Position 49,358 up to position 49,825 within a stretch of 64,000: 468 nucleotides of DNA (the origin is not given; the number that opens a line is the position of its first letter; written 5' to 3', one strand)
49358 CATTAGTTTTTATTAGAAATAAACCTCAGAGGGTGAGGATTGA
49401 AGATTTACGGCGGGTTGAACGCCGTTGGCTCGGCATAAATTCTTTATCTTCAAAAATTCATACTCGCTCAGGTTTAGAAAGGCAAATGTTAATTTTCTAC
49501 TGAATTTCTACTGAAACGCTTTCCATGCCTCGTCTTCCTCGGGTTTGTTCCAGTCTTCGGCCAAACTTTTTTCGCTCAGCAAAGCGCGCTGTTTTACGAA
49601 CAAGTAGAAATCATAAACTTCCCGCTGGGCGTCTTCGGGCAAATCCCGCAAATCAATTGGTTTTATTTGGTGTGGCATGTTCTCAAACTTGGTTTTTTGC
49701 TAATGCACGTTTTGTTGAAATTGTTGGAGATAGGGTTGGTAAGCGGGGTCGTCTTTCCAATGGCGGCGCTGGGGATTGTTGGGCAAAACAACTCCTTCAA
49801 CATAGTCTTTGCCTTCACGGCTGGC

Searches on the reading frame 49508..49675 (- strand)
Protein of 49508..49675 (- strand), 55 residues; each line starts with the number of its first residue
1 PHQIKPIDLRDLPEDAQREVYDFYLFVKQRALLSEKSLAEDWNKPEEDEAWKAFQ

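Call 37: search_protein_families(library=ncbifam, proteins=[window:49508-49675:-], max_evalue=0.05)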
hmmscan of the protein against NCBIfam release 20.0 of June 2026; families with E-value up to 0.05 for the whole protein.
window:49508-49675:- (55 aa): 1 family
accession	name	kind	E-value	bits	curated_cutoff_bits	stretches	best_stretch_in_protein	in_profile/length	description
NF050009.1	TA_VapB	equivalog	0.044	14.3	60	0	9-36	5-32/65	type II toxin-antitoxin system VapB family antitoxin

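Call 63: search_protein_families(library=pfam, proteins=[window:49508-49675:-], max_evalue=10)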
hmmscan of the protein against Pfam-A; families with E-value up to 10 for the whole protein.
window:49508-49675:- (55 aa): 0 families
